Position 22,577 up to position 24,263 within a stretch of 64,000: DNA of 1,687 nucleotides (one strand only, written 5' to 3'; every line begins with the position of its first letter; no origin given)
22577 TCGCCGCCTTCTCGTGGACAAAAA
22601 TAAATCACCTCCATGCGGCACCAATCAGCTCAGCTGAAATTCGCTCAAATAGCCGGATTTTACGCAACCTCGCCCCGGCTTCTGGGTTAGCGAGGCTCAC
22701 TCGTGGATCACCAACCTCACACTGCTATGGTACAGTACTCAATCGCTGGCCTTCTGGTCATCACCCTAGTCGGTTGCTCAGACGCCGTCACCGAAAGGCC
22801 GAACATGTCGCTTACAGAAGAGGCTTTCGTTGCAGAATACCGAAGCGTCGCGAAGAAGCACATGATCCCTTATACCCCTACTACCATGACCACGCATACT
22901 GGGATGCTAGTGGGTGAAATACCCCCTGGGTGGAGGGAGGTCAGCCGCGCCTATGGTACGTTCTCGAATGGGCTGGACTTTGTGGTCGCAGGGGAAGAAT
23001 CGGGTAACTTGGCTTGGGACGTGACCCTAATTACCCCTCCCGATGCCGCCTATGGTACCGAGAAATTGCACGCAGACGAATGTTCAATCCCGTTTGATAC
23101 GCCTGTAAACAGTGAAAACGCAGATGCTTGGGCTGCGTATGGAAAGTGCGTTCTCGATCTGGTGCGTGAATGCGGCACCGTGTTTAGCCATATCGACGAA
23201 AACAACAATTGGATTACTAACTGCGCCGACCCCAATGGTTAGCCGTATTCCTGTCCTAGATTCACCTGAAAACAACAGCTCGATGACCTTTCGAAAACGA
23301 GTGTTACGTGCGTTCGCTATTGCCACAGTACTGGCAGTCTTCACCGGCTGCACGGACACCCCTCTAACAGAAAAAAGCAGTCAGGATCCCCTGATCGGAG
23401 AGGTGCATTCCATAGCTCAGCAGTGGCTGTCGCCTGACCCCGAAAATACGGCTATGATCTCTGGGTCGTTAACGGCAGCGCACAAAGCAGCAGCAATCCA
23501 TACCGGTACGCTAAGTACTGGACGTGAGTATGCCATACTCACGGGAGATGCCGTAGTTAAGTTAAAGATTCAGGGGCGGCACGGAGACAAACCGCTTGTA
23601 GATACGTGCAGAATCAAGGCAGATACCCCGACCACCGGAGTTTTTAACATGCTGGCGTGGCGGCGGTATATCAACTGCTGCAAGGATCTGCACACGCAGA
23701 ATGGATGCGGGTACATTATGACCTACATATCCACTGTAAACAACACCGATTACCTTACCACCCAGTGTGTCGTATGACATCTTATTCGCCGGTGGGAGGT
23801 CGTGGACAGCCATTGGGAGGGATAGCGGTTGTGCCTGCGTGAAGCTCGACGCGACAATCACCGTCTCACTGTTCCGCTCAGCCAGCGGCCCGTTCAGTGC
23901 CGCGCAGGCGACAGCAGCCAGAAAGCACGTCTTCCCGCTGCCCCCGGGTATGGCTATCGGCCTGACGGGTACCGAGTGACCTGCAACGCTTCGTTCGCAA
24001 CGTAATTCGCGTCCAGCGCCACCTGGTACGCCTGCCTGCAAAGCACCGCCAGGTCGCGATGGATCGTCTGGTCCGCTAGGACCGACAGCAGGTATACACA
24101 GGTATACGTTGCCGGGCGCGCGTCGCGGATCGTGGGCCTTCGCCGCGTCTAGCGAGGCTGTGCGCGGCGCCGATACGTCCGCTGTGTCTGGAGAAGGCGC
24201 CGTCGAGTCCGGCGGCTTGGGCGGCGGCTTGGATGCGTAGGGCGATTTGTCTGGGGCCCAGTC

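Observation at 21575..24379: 2.8-kb cargo element with about 60-bp imperfect terminal inverted repeats splits a dehydrogenase-like gene; no intact mobility gene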

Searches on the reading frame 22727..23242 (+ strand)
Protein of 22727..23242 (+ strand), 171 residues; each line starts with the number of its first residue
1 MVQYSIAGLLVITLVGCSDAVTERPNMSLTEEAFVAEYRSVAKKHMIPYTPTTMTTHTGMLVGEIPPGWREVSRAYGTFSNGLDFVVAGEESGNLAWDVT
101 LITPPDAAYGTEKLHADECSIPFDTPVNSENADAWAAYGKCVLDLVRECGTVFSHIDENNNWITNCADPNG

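Call 14: search_protein_families(library=pfam, max_evalue=1, proteins=[window:22727-23242:+])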
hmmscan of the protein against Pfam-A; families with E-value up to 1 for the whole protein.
window:22727-23242:+ (171 aa): 0 families

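Call 15: search_protein_families(library=ncbifam, max_evalue=1, proteins=[window:22727-23242:+])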
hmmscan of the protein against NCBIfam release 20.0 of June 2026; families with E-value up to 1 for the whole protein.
window:22727-23242:+ (171 aa): 0 families

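Call 49: search_protein_families(library=phrogs, max_evalue=10, proteins=[window:22727-23242:+])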
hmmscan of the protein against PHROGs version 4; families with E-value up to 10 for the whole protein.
window:22727-23242:+ (171 aa): 1 family
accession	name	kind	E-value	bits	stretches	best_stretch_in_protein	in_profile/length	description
phrog_902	-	unknown function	0.2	13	1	2-59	9-73/118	-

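Call 65: predict_structure(alignment_id=A3)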
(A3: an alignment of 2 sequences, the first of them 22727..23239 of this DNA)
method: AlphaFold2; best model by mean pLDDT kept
length: 171 residues; sequences in the alignment: 2
mean_pLDDT: 52.8   pTM: 0.57
mean pLDDT of the five models: 52.8, 51.1, 38.5, 37.1, 37.1
residues with pLDDT >= 90: 0; 70-90: 42; 50-70: 52; < 50: 77
segments of 3 or more residues with pLDDT < 50: 1-5, 7-29, 54-57, 74-116
pLDDT, mean of each block of 10 residues (from residue 1): 35 30 37 59 59 51 61 44 29 36 37 54 78 76 72 72 70 45
secondary structure, 60 per line:
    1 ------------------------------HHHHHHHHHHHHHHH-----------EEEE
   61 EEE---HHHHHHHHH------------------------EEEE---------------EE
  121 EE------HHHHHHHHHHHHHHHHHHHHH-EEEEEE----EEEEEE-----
elements in order: H31-45 E57-63 H67-75 E100-103 E119-122 H129-149 E151-156 E161-166

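Call 66: search_protein_representatives(alignment_id=A3)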
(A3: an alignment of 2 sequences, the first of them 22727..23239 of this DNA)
Query: 2 sequences, 185 profile positions. Proteins with E-value up to 0.001 (for the whole library): 13; up to 1e-10: 10; up to 1e-30: 3. The best 13 are listed.
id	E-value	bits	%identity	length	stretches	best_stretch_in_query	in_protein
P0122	1.4e-92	324.8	-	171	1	9-185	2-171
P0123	2.7e-84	297.8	-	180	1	1-181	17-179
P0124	1.2e-37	145.8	-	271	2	36-184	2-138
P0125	3.7e-26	108.2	-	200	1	11-184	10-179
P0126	5.1e-21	91.5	-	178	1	13-184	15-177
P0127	4.9e-15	72.0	-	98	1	116-184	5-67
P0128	1.5e-14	70.4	-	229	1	14-184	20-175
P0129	8.9e-14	67.9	-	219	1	68-184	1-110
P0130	9.2e-13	64.6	-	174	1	20-184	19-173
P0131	2.4e-12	63.2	-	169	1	35-184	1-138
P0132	2.4e-07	46.9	-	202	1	17-181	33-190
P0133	4.3e-05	39.6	-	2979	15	15-43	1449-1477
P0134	1.2e-04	38.1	-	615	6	14-40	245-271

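Call 68: find_encoding_contigs(protein=window:22727-23242:+, flank=10000, max_places=10)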
Protein window:22727-23242:+ (171 aa): no gene with exactly this product is on record in the collection.

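Call 72: find_related_loci(query=A5, collection=metagenome_contigs, flank=10000)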
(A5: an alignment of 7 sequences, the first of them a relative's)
Query A5 (171 aa) in metagenome_contigs; peptide patterns used: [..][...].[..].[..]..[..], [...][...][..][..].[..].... (x = any residue, [..] = any of these).
51 stretches matched a pattern; 1 encode a relative of the query (tblastn E <= 1e-3); 1 distinct loci.
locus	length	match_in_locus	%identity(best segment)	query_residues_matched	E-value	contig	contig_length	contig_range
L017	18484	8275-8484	57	102-171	8e-26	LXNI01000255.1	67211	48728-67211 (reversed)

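Call 76: find_related_loci(query=A5, collection=viral_contigs, flank=10000)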
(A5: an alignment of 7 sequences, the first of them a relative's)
Query A5 (171 aa) in viral_contigs; peptide patterns used: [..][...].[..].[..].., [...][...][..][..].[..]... (x = any residue, [..] = any of these).
88 stretches matched a pattern, but none encodes a relative of the query by tblastn (E <= 1e-3).

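Call 77: list_cluster_members(proteins=[P0122, P0123, P0124, P0125, P0126, P0128, P0130, P0131, P0129, P0132])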
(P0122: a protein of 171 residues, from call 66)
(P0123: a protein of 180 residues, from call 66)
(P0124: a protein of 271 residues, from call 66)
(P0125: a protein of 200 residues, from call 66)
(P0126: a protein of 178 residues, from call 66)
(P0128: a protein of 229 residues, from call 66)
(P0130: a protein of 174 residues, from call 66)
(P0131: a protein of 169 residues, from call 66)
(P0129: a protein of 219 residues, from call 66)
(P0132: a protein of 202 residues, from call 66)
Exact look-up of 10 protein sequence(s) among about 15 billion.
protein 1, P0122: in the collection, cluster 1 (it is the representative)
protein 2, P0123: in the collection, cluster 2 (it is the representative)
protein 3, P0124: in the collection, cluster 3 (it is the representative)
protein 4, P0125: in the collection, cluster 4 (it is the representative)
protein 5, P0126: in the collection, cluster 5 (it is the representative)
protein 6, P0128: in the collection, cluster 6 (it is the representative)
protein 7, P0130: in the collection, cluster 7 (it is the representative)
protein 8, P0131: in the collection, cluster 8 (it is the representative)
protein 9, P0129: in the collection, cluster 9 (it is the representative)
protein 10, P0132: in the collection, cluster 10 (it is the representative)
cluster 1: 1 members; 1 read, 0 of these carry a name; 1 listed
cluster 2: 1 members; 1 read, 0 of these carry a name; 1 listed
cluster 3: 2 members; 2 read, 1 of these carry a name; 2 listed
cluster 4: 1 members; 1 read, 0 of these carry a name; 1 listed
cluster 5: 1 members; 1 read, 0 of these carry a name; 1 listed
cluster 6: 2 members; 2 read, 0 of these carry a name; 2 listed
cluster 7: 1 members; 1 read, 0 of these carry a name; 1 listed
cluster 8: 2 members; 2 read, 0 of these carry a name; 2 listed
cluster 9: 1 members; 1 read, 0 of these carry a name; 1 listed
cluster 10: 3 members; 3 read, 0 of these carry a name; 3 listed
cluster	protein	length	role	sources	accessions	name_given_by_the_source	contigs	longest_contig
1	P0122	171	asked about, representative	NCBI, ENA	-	-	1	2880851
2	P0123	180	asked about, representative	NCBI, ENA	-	-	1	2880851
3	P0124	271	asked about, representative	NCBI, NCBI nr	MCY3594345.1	MAG: hypothetical protein OXH01_03795 [Bacteroidetes bacterium] | hypothetical protein [Bacteroidota bacterium]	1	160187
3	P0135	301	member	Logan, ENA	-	-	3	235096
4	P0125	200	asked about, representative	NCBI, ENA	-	-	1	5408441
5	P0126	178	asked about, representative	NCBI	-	-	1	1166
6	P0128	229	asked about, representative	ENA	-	-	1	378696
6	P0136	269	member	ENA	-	-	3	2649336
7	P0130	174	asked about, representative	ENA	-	-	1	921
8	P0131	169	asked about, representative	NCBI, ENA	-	-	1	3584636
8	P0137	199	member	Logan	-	-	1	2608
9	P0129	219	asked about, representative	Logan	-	-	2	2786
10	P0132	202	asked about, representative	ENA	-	-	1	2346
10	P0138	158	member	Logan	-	-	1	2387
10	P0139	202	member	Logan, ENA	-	-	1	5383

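Call 78: find_encoding_contigs(protein=P0125, flank=10000, max_places=3)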
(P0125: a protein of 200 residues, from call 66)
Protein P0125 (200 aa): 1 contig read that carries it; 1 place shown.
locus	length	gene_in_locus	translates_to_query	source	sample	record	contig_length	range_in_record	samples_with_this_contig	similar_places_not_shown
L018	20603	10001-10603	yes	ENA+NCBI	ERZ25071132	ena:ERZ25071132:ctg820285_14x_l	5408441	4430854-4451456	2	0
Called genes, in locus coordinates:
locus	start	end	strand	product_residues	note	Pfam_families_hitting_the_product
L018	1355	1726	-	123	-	PF10097:DUF2335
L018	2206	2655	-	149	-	PF13588:HSDR_N_2, PF04313:HSDR_N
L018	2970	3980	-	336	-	-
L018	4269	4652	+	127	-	PF13701:DDE_Tnp_1_4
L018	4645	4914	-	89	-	-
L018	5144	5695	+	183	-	PF13701:DDE_Tnp_1_4 (weak)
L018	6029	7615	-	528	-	PF01609:DDE_Tnp_1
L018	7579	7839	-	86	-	-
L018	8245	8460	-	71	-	-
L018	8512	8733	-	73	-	-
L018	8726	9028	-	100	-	-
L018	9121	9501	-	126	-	-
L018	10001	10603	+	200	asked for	-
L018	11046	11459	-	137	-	-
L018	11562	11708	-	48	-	-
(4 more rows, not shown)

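Call 82: find_encoding_contigs(protein=P0135, flank=10000, max_places=3)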
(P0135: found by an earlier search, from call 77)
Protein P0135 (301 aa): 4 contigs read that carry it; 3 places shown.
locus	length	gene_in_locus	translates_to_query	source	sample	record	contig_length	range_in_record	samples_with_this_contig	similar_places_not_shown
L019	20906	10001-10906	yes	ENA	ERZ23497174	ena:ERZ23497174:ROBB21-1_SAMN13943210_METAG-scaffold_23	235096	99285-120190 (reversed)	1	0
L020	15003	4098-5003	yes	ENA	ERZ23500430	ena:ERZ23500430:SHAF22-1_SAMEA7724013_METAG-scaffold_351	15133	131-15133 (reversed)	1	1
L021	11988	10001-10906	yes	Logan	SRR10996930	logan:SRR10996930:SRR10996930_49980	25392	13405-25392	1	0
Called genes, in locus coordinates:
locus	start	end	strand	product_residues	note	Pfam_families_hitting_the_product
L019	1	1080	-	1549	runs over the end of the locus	PF03160:Calx-beta (faint)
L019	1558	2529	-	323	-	PF07992:Pyr_redox_2, PF13738:Pyr_redox_3, PF00070:Pyr_redox (faint)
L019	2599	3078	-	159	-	PF00383:dCMP_cyt_deam_1, PF14437:MafB19-deam, PF14439:Bd3614-deam (weak)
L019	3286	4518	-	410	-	PF13415:Beta-prop_FBX42 (weak), PF24981:Beta-prop_ATRN-LZTR1 (faint), PF13418:Beta-prop_TYW4 (weak), PF24681:Kelch_KLHDC2_KLHL20_DRC7 (weak), PF07646:Kelch_2 (faint)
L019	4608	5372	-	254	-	PF01416:PseudoU_synth_1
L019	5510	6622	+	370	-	-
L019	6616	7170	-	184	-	PF00753:Lactamase_B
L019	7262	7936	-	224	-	PF00590:TP_methylase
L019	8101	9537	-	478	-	PF03739:LptF_LptG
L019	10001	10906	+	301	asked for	-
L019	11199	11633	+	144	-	-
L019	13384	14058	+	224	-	PF02666:PS_Dcarbxylase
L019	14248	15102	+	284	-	PF01066:CDP-OH_P_transf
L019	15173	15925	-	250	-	PF13709:DUF4159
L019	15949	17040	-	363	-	PF00155:Aminotran_1_2, PF00266:Aminotran_5 (weak), PF04864:Alliinase_C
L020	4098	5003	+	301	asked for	-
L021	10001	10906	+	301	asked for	-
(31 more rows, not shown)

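Call 94: search_protein_families(library=padloc, max_evalue=1, proteins=[window:22727-23242:+])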
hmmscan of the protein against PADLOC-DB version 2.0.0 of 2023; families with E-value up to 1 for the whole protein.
window:22727-23242:+ (171 aa): 0 families

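Call 97: search_dna_similar(query=P0135, collection=plasmids, mode=protein, max_evalue=0.01, max_rows=10)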
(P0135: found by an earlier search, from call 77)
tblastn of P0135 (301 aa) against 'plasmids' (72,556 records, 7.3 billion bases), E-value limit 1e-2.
No match.

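Call 98: find_encoding_contigs(protein=P0136, flank=6000, max_places=2)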
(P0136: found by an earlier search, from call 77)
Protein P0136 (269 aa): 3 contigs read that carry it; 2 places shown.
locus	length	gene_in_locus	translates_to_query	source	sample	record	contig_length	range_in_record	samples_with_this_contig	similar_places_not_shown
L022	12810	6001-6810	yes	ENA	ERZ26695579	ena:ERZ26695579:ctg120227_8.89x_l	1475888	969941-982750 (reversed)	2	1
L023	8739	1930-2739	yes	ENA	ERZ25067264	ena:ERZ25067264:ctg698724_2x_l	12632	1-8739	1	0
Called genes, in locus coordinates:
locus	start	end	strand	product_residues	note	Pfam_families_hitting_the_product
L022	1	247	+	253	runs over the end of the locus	PF02621:VitK2_biosynth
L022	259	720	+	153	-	PF01668:SmpB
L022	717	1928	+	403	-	PF00579:tRNA-synt_1b, PF22421:SYY_C-terminal, PF01479:S4 (weak)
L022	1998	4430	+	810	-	PF00515:TPR_1 (faint), PF07719:TPR_2 (faint), PF13181:TPR_8 (faint), PF13414:TPR_11 (faint), PF13428:TPR_14 (faint), PF13431:TPR_17 (faint), PF14559:TPR_19 (weak), PF13371:TPR_9 (weak), +2 more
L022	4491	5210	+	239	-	PF05050:Methyltransf_21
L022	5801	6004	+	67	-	-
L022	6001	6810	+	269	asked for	-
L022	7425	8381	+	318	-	-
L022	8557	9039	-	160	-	PF00731:AIRC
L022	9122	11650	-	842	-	PF13491:FtsK_4TM, PF12846:AAA_10 (faint), PF17854:FtsK_alpha, PF01580:FtsK_SpoIIIE, PF09397:FtsK_gamma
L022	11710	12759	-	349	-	PF01571:GCV_T, PF08669:GCV_T_C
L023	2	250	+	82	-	?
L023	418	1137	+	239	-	PF05050:Methyltransf_21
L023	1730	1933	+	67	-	-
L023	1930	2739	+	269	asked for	-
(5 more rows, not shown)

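Call 99: find_encoding_contigs(protein=P0131, flank=6000, max_places=2)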
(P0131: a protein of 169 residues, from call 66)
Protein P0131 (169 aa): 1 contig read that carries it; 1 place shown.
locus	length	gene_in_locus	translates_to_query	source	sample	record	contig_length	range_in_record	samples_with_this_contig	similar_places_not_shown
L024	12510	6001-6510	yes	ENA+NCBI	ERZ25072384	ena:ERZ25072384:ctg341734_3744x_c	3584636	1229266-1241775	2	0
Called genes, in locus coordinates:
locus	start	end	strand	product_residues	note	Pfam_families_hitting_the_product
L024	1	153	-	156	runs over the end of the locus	-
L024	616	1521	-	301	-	PF01555:N6_N4_Mtase, PF01844:HNH, PF14279:HNH_5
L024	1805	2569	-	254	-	PF01695:IstB_IS21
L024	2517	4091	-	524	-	PF08281:Sigma70_r4_2 (faint), PF00665:rve, PF22483:Mu-transpos_C_2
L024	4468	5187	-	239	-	PF12762:DDE_Tnp_IS1595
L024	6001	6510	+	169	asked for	-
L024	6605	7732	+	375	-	PF01263:Aldose_epim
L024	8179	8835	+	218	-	PF00512:HisKA, PF02518:HATPase_c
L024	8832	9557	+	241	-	PF00072:Response_reg, PF00486:Trans_reg_C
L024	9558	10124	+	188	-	PF10502:Peptidase_S26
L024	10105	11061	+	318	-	PF13191:AAA_16 (faint), PF00437:T2SSE, PF04851:ResIII (weak), PF00270:DEAD (weak)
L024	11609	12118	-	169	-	-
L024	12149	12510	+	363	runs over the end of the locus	PF01385:OrfB_IS605 (weak)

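Call 109: predict_structure(alignment_id=A6)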
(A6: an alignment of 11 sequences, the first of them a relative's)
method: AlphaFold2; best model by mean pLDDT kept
length: 171 residues; sequences in the alignment: 11
mean_pLDDT: 70.4   pTM: 0.63
mean pLDDT of the five models: 70.4, 68.5, 67.9, 62.6, 59.5
residues with pLDDT >= 90: 11; 70-90: 88; 50-70: 39; < 50: 33
segments of 3 or more residues with pLDDT < 50: 16-23, 93-112
pLDDT, mean of each block of 10 residues (from residue 1): 54 48 51 84 78 63 81 85 83 45 44 63 86 88 87 84 77 50
secondary structure, 60 per line:
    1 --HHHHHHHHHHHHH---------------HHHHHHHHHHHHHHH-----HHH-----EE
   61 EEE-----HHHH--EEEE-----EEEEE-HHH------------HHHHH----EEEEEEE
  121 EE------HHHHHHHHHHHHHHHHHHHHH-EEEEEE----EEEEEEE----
elements in order: H3-15 H31-45 E59-63 H69-72 E75-78 E84-88 H105-109 E114-122 H129-149 E151-156 E161-167

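Call 112: fold_search(model_id=the predicted structure, library=pdb)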
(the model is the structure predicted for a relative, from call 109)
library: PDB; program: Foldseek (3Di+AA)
matches with E <= 10: 317; with E <= 0.001: 0
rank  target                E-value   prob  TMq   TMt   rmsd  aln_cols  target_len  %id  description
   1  6fc1_C                4.3e-01  0.05  0.18  0.18  15.6       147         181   14  Crystal structure of the eIF4E-Eap1p complex from Saccharomyces cerevisiae in the cap-bound state (released 2018-06-27)
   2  7meu_A                5.5e-01  0.04  0.18  0.17  15.4       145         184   10  A biphenyl inhibitor of eIF4E targeting an internal binding site enables the design of cell-permeable PROTAC-degraders (released 2021-04-28)
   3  9h4q_c                7.1e-01  0.11  0.14  0.09  11.3        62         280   13  Cryo-EM structure of the SEAC wing - EGOC (released 2025-11-05)
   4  6fc1_A                7.1e-01  0.04  0.18  0.17  15.8       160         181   12  Crystal structure of the eIF4E-Eap1p complex from Saccharomyces cerevisiae in the cap-bound state (released 2018-06-27)
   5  1qna_A                7.1e-01  0.03  0.14  0.13  14.4       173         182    8  Crystal structure of the T(-30) Adenovirus major late promoter TATA box variant bound to wild-type TBP (Arabidopsis th (released 2000-02-07)
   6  3ezj_G                8.1e-01  0.04  0.18  0.16  20.2       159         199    9  Crystal structure of the N-terminal domain of the secretin GspD from ETEC determined with the assistance of a nanobody (released 2009-02-17)
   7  4b0a                  8.1e-01  0.02  0.13  0.10  13.9       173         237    8  The high-resolution structure of yTBP-yTAF1 identifies conserved and competing interaction surfaces in transcriptional a (released 2013-07-03)
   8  6uep_B                9.2e-01  0.02  0.14  0.14  14.2       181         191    9  Structure of A. thaliana TBP bound to a DNA site with a C-C mismatch (released 2020-09-02)
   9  5ncw_A                9.2e-01  0.01  0.12  0.08  16.3       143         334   10  Structure of the trypsin induced serpin-type proteinase inhibitor, miropin (V367K/K368A mutant). (released 2017-05-24)
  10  6fc2_C                9.8e-01  0.03  0.19  0.19  15.2       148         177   12  Crystal structure of the eIF4E-Eap1p complex from Saccharomyces cerevisiae (released 2018-06-27)
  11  5m7z_D                9.8e-01  0.03  0.17  0.18  13.8       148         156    9  Translation initiation factor 4E in complex with (SP)-m2(7,2'O)GppSepG mRNA 5' cap analog (beta-Se-ARCA D2) (released 2017-12-20)
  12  7qu9_C                9.8e-01  0.03  0.14  0.07  15.9       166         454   11  Structure of aminodeoxychorismate synthase component 1 (PabB) from Bacillus subtilis spizizenii. (released 2023-01-25)
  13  8qm5_A                9.8e-01  0.02  0.17  0.15  16.9       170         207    8  Potential drug binding sites for translation initiation factor eIF4E (released 2025-01-15)
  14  7nhk_F                1.0e+00  0.02  0.10  0.12  14.2       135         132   10  LsaA, an antibiotic resistance ABCF, in complex with 70S ribosome from Enterococcus faecalis (released 2021-05-05)
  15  8rvx_A                1.1e+00  0.04  0.22  0.11  15.0       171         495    8  Cph1 phytochrome PAS-GAF-PHY Y176H mutant (released 2025-03-12)
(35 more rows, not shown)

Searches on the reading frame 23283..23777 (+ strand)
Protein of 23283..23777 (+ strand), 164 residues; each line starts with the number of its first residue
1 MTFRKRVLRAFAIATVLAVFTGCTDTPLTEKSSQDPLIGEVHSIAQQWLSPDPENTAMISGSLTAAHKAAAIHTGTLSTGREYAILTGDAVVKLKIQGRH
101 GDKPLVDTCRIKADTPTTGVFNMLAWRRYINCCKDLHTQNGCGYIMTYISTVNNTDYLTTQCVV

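Call 14: search_protein_families(library=pfam, max_evalue=1, proteins=[window:23283-23777:+])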
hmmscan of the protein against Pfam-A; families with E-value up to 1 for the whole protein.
window:23283-23777:+ (164 aa): 0 families

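Call 15: search_protein_families(library=ncbifam, max_evalue=1, proteins=[window:23283-23777:+])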
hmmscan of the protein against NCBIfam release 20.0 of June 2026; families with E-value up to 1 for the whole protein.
window:23283-23777:+ (164 aa): 1 family
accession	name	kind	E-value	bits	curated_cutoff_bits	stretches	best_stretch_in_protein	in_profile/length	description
NF008423.0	PRK11251.1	equivalog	0.046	13.6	65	1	5-42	3-40/112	osmotically-inducible lipoprotein OsmE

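Call 17: find_encoding_contigs(protein=window:23283-23777:+, flank=10000, max_places=10)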
Protein window:23283-23777:+ (164 aa): no gene with exactly this product is on record in the collection.

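Call 49: search_protein_families(library=phrogs, max_evalue=10, proteins=[window:23283-23777:+])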
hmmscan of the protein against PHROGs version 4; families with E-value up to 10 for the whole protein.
window:23283-23777:+ (164 aa): 2 families
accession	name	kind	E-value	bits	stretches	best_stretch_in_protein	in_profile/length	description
phrog_26432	-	unknown function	0.29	11.8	1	72-102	30-60/206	-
phrog_34011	-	unknown function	0.37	12.4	1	52-90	9-46/55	-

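Call 94: search_protein_families(library=padloc, max_evalue=1, proteins=[window:23283-23777:+])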
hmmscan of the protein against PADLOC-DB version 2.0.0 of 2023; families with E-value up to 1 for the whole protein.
window:23283-23777:+ (164 aa): 0 families

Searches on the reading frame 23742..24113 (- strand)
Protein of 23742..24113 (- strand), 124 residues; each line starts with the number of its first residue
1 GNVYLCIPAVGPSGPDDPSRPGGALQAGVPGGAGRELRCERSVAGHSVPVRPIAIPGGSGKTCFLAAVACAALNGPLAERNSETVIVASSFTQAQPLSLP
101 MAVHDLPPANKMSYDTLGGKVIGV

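Call 88: search_protein_families(library=pfam, max_evalue=10, proteins=[window:23742-24113:-])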
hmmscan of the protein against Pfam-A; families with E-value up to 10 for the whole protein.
seq(124 aa): 0 families
